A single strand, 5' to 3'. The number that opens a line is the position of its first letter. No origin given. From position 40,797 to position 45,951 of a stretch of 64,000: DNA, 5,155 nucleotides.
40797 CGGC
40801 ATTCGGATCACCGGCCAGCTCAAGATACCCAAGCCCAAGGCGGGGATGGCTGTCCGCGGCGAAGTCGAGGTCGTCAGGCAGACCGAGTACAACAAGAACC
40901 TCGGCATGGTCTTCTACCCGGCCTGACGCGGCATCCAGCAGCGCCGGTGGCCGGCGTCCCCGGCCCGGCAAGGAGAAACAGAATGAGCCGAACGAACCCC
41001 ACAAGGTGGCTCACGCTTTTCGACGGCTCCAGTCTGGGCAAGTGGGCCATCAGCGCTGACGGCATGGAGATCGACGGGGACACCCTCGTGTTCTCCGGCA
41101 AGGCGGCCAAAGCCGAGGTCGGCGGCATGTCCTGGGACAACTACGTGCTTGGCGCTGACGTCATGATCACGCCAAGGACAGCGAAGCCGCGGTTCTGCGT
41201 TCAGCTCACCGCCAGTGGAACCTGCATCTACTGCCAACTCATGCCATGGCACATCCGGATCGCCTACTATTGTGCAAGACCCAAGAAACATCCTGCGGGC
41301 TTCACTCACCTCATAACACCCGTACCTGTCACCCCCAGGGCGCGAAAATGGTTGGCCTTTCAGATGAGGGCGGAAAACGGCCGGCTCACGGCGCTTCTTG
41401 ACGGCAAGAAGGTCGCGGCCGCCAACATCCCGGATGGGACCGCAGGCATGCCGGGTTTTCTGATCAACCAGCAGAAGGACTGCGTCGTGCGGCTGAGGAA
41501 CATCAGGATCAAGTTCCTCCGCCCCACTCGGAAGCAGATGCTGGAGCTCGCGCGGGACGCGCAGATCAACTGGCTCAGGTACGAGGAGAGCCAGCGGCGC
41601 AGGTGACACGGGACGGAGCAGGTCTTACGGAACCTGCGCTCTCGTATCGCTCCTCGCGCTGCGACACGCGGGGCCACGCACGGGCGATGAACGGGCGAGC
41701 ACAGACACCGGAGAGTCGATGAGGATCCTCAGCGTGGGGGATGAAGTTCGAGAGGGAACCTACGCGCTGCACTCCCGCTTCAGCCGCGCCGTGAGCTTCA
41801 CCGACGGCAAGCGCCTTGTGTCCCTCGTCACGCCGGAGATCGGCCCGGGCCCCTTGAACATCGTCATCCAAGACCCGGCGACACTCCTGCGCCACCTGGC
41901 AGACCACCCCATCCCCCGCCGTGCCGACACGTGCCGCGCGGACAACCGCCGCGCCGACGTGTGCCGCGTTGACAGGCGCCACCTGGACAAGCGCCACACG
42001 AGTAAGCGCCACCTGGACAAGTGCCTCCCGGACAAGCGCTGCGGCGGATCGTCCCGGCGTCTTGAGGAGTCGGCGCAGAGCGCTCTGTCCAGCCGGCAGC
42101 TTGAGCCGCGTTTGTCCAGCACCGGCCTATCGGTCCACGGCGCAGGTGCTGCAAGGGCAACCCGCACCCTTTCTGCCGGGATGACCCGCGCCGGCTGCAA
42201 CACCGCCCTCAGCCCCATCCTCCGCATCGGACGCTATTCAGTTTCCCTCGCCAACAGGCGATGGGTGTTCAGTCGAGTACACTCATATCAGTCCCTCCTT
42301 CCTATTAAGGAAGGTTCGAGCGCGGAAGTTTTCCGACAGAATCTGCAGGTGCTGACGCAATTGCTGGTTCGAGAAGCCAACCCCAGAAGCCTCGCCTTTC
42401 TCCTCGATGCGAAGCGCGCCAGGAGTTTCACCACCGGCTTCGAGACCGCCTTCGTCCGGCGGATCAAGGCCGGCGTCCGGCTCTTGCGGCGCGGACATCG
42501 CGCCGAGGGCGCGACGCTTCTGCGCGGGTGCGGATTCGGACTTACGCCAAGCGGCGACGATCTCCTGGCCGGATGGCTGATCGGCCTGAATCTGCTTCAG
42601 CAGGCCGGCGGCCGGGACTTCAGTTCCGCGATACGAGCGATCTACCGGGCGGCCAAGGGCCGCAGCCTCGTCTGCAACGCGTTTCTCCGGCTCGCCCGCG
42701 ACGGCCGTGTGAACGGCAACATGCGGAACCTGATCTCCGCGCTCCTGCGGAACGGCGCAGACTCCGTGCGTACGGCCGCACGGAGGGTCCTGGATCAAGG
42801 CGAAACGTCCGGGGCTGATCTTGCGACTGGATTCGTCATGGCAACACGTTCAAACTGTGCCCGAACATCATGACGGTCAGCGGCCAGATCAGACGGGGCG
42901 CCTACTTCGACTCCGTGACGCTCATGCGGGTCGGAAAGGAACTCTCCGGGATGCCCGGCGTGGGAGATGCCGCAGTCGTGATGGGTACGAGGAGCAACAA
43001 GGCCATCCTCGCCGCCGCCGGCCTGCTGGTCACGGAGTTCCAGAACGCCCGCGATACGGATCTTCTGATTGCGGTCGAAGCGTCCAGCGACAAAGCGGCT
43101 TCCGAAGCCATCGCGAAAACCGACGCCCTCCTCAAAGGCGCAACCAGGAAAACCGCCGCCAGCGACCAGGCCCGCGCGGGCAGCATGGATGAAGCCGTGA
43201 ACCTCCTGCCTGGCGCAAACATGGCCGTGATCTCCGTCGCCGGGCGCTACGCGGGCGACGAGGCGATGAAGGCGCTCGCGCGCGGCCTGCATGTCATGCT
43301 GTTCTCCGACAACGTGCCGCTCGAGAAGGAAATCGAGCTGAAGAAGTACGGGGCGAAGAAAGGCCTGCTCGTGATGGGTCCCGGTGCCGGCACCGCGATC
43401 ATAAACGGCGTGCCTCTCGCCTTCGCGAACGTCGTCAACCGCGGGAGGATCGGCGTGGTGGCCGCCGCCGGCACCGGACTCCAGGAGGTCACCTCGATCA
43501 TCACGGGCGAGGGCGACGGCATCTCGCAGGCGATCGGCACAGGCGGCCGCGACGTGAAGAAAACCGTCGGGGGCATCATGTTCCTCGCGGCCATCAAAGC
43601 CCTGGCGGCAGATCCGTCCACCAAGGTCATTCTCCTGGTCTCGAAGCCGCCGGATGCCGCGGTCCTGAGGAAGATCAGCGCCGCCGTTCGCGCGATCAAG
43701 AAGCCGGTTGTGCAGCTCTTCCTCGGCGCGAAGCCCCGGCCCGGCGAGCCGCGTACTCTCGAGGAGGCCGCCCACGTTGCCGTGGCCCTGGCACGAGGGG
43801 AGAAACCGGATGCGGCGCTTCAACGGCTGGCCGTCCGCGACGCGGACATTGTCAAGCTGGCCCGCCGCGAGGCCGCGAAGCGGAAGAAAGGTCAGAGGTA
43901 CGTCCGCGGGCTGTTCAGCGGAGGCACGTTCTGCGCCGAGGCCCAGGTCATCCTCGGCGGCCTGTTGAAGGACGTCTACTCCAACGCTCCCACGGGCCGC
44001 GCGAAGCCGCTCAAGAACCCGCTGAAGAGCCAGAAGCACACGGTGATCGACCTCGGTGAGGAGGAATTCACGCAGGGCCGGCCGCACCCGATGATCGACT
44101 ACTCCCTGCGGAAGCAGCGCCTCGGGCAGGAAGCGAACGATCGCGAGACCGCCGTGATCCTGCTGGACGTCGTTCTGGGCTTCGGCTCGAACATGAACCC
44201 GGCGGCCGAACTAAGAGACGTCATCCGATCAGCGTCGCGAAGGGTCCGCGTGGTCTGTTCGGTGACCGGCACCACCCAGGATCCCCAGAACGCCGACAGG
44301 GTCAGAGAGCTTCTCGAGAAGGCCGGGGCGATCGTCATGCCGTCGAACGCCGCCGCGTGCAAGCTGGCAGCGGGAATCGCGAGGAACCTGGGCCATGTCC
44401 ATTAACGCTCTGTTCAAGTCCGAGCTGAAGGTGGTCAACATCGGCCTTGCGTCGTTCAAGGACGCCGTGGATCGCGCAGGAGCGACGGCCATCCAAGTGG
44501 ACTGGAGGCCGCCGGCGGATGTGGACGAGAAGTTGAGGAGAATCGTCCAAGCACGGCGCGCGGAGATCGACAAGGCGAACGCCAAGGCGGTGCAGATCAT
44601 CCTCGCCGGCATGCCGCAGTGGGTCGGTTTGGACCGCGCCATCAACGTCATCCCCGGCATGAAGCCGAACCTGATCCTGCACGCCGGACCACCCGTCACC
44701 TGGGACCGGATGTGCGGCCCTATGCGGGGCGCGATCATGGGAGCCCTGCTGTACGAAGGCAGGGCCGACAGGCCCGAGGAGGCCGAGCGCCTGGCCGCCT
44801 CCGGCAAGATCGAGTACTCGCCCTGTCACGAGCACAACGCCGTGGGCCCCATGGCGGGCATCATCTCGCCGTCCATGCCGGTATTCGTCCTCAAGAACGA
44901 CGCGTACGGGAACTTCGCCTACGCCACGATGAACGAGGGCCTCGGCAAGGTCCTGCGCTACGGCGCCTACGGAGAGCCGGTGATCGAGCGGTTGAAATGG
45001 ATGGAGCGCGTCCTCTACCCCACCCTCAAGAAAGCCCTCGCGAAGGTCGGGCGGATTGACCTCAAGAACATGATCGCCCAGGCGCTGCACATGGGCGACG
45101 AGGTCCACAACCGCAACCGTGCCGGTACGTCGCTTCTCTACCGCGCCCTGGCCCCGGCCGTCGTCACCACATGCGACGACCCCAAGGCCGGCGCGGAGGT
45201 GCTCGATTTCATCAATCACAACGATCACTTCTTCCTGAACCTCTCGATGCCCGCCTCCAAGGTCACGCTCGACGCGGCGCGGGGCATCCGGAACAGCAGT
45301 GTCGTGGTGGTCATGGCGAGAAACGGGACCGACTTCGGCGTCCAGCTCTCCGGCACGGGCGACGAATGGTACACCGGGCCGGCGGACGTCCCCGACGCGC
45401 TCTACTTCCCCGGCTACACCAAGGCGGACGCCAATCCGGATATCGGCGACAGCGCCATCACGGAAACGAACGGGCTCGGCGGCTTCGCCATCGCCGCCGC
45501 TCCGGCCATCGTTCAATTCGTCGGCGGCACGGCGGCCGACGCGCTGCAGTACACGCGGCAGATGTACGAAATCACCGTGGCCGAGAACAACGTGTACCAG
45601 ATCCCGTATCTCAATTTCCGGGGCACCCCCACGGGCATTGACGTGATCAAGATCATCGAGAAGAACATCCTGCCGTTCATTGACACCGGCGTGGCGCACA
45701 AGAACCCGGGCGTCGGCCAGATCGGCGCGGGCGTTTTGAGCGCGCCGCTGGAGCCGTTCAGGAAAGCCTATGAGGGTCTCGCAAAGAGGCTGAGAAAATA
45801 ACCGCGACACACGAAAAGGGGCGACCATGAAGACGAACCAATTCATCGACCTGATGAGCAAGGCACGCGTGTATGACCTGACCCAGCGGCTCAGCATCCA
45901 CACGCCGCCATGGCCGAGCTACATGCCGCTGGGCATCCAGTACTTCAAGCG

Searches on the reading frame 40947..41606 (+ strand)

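Call 36: search_protein_families(library=pfam, proteins=[window:40947-41606:+], max_evalue=0.001)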
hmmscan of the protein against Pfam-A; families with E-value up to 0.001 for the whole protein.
window:40947-41606:+ (219 aa): 1 family
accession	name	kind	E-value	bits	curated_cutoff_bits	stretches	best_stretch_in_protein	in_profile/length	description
PF06439.18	3keto-disac_hyd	-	3.4e-09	37.5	26.8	1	21-189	2-187/187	3-keto-disaccharide hydrolase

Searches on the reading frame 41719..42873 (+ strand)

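Call 36: search_protein_families(library=pfam, proteins=[window:41719-42873:+], max_evalue=0.001)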
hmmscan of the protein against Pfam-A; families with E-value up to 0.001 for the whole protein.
window:41719-42873:+ (384 aa): 1 family
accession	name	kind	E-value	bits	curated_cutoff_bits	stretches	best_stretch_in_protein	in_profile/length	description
PF11392.14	AllH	-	6e-22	78.8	25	1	270-375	3-108/109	Oxamate carbamoyltransferase subunit AllH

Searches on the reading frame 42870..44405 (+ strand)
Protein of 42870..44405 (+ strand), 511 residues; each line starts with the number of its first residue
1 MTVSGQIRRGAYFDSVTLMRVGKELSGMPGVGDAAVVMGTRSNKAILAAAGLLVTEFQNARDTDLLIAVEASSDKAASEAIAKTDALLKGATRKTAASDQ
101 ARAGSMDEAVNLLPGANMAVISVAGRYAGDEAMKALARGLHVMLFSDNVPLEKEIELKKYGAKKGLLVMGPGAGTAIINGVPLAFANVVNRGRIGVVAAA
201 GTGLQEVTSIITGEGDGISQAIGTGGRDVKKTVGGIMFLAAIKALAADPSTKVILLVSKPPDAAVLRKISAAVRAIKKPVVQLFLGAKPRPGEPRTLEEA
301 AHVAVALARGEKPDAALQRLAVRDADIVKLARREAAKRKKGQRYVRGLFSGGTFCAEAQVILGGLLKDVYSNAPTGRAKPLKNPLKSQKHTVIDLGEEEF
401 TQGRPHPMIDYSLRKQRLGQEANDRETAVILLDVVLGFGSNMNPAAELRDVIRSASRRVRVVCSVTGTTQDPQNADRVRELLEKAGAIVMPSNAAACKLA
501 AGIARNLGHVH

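Call 36: search_protein_families(library=pfam, proteins=[window:42870-44405:+], max_evalue=0.001)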
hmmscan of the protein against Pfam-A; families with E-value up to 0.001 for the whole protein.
window:42870-44405:+ (511 aa): 3 families
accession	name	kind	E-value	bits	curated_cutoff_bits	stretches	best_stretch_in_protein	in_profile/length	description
PF00549.24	Ligase_CoA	-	1.5e-32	112.9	24.5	1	348-500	1-125/128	CoA-ligase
PF02629.25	CoA_binding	-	1e-05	26.6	22.3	1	192-284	4-95/97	CoA binding domain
PF13607.11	Succ_CoA_lig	-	0.00052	20.2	27.4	0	191-290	1-94/138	Succinyl-CoA ligase like flavodoxin domain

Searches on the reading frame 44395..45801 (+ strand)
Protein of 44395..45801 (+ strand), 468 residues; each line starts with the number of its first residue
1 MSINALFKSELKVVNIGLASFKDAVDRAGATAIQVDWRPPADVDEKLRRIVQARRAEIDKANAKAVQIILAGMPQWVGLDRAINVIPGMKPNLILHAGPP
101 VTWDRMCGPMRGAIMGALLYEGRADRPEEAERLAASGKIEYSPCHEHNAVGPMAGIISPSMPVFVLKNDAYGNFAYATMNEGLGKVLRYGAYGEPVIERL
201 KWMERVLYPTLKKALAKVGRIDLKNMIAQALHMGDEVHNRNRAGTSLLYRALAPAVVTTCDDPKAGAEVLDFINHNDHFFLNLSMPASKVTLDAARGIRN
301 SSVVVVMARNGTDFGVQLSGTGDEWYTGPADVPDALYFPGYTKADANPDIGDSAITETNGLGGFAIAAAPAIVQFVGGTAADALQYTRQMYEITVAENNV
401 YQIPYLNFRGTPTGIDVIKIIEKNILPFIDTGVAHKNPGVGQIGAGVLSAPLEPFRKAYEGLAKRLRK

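Call 36: search_protein_families(library=pfam, proteins=[window:44395-45801:+], max_evalue=0.001)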
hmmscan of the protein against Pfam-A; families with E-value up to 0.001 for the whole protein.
window:44395-45801:+ (468 aa): 1 family
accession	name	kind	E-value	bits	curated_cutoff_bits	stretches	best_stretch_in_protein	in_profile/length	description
PF06545.17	AllG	-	1.3e-98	329.2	27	1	139-353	1-215/215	Oxamate carbamoyltransferase subunit AllG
